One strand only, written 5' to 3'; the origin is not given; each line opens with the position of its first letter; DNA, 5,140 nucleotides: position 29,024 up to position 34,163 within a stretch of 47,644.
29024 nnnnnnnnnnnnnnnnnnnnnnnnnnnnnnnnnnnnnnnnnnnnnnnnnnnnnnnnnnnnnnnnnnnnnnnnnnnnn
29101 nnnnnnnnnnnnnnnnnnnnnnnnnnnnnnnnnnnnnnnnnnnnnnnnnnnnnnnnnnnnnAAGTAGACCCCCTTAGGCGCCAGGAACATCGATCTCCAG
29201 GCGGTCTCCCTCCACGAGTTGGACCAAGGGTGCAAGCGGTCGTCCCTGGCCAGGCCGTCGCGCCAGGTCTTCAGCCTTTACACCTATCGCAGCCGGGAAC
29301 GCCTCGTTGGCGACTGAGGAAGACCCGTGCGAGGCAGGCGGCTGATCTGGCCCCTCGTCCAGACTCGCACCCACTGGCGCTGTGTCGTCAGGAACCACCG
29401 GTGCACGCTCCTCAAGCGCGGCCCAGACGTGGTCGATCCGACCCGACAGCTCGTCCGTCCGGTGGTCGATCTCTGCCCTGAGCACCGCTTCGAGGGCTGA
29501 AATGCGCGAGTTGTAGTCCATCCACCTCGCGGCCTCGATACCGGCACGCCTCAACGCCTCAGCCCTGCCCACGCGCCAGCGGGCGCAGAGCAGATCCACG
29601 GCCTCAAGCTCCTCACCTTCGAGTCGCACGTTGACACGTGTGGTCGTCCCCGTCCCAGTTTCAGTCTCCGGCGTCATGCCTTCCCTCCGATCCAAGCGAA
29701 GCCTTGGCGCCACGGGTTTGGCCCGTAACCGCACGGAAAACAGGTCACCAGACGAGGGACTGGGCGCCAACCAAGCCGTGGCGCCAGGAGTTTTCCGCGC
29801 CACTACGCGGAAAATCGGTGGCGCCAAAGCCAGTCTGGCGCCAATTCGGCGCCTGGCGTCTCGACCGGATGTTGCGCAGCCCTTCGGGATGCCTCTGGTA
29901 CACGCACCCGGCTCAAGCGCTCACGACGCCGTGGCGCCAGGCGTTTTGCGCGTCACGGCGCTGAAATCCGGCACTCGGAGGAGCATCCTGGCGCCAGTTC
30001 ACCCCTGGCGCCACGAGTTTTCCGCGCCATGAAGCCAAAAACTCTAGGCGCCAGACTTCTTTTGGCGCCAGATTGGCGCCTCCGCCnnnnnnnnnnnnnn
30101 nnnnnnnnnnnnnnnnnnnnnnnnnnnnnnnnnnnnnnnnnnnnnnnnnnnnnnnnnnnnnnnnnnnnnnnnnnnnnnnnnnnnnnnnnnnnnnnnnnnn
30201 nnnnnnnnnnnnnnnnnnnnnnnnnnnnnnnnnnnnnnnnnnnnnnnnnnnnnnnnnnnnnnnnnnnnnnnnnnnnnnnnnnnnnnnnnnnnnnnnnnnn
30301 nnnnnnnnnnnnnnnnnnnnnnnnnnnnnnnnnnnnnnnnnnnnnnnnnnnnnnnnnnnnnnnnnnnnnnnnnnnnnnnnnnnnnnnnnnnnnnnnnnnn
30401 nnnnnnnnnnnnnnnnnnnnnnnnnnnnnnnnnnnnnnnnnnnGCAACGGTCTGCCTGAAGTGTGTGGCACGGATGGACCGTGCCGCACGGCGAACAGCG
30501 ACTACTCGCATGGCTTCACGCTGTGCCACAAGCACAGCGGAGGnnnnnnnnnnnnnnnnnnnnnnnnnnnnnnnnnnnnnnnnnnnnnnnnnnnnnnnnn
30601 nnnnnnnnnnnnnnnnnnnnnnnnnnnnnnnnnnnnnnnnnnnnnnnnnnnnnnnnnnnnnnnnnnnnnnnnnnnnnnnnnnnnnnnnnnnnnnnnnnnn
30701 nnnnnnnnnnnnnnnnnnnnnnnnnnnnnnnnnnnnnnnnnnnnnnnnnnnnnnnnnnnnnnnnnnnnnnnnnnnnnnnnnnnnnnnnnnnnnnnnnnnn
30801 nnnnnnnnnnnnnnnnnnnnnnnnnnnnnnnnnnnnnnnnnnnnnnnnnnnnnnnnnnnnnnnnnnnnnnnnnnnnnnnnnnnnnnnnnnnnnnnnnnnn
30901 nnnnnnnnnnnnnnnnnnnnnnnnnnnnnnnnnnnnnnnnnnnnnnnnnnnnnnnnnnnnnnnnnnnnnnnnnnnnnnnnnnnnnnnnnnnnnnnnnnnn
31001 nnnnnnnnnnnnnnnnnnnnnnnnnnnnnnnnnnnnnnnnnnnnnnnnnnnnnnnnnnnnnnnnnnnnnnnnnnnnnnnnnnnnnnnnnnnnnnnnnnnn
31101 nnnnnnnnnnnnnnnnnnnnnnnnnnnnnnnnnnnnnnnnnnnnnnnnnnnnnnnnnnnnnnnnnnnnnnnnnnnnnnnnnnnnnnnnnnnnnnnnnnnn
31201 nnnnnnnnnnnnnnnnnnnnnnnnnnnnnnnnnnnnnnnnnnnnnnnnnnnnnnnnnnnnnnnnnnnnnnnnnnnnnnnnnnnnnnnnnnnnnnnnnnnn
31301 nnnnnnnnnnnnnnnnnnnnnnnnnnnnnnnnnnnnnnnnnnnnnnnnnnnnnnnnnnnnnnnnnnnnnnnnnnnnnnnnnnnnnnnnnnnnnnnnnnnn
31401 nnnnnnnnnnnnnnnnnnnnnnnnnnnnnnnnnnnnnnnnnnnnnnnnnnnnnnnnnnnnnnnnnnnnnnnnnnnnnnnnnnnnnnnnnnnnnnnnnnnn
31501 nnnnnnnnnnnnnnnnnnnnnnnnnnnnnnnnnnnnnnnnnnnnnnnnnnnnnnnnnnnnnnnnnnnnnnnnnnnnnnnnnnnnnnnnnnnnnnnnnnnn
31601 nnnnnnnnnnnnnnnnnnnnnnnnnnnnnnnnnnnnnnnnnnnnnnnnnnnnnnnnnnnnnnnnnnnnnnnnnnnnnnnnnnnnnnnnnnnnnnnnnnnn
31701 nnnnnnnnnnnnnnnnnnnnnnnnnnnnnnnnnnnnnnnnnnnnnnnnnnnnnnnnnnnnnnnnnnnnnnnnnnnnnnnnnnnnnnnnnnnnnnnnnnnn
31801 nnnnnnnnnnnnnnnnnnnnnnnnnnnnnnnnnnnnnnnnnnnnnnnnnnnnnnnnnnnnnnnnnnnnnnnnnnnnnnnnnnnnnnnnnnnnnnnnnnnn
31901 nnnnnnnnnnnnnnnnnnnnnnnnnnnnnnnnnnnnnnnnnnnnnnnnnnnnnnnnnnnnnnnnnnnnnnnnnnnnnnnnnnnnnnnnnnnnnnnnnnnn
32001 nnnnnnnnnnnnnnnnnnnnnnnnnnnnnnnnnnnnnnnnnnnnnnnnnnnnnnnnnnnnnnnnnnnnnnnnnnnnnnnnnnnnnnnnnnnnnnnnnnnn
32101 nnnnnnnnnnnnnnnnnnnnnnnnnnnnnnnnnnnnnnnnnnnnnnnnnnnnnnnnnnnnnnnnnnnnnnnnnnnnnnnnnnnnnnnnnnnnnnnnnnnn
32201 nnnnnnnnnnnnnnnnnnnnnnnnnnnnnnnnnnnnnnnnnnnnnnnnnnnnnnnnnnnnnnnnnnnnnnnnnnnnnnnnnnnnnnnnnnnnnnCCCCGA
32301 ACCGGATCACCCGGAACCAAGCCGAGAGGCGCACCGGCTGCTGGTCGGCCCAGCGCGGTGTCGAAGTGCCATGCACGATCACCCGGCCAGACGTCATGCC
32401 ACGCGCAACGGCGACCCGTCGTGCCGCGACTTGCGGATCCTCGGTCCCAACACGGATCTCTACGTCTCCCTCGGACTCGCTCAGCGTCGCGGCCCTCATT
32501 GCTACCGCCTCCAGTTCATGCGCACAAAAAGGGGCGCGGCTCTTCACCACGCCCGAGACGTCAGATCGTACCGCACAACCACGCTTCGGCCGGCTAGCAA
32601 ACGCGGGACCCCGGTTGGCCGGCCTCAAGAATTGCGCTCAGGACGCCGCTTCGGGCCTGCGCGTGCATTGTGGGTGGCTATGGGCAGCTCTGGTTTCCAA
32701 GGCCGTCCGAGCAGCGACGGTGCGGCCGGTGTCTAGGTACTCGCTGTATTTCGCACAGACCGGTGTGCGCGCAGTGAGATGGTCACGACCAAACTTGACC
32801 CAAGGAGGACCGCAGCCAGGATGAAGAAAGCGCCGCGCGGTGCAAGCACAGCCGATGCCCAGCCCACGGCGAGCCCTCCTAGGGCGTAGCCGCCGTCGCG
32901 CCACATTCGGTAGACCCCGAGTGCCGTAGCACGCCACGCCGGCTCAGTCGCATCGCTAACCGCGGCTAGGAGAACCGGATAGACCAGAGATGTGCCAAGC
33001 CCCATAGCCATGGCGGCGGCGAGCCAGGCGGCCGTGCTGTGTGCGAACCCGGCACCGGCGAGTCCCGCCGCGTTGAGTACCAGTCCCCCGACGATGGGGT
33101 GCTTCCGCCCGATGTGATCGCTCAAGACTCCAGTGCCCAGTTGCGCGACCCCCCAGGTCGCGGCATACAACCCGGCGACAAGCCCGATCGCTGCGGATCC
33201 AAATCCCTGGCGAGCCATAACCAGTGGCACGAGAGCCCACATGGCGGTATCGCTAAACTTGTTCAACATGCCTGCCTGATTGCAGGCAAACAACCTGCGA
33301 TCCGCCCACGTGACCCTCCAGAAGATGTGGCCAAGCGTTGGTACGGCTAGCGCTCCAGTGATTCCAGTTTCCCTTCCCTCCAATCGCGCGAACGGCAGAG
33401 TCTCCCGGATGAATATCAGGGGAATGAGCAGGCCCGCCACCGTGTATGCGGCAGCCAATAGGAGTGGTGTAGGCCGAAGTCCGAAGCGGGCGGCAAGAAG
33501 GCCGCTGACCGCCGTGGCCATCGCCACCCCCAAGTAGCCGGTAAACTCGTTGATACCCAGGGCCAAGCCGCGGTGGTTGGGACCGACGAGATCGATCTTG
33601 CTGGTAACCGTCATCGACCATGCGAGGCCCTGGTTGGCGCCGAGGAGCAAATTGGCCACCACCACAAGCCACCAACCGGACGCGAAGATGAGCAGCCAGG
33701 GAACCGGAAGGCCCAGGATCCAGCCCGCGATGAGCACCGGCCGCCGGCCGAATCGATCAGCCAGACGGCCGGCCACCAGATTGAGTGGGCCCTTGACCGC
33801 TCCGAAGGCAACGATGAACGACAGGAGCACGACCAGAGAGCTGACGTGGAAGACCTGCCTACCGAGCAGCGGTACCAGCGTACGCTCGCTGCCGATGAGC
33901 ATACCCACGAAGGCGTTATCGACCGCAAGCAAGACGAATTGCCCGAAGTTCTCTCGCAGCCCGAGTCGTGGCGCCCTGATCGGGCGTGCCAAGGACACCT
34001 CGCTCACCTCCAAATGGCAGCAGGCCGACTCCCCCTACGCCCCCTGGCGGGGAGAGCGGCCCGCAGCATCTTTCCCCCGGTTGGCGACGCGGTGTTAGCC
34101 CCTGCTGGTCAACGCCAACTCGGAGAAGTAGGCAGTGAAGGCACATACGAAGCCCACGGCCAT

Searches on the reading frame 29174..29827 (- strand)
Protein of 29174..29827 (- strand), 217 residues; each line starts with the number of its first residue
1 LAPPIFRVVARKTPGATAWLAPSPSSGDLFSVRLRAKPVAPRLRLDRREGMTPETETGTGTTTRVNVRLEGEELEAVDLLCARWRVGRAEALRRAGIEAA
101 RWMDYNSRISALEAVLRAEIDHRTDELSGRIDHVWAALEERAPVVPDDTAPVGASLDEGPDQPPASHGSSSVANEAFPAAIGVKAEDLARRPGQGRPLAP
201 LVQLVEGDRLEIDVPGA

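Call 15: search_protein_families(library=pfam, max_evalue=0.001, proteins=[window:29174-29827:-])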
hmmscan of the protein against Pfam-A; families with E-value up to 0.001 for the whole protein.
window:29174-29827:- (217 aa): 0 families

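Call 83: search_protein_families(library=pfam, max_evalue=0.5, proteins=[window:29174-29827:-])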
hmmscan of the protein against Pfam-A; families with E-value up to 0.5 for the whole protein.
window:29174-29827:- (217 aa): 1 family
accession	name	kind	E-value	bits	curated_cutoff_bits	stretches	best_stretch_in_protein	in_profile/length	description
PF01402.27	RHH_1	-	0.0013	19.1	20.5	1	64-95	1-32/39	Ribbon-helix-helix protein, copG family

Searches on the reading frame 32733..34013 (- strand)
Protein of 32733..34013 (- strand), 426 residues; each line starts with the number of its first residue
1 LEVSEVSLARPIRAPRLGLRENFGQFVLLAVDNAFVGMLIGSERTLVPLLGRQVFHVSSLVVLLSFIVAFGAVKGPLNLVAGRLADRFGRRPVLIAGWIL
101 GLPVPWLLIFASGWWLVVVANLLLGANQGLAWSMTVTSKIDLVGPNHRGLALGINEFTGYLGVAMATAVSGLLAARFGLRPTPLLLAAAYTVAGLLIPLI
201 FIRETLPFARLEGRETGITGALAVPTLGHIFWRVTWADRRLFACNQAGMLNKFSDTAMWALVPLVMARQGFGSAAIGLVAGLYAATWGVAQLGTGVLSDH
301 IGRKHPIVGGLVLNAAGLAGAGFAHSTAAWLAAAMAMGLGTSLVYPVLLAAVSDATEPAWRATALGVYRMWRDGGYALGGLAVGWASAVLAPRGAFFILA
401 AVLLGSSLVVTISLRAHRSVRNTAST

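Call 15: search_protein_families(library=pfam, max_evalue=0.001, proteins=[window:32733-34013:-])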
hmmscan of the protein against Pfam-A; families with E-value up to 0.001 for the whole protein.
window:32733-34013:- (426 aa): 4 families
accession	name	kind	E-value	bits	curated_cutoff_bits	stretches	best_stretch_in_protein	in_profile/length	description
PF07690.21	MFS_1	-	9.1e-42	143.6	33.4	2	45-239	14-203/347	Major Facilitator Superfamily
PF12832.13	MFS_1_like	-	1.7e-06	27.8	25.2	1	63-177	248-365/373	MFS_1 like family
PF00083.30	Sugar_tr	-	2.3e-06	27.2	22.3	1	59-215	46-204/452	Sugar (and other) transporter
PF06609.19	TRI12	-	0.00045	19.2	23.2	1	78-133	95-150/599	Fungal trichothecene efflux pump (TRI12)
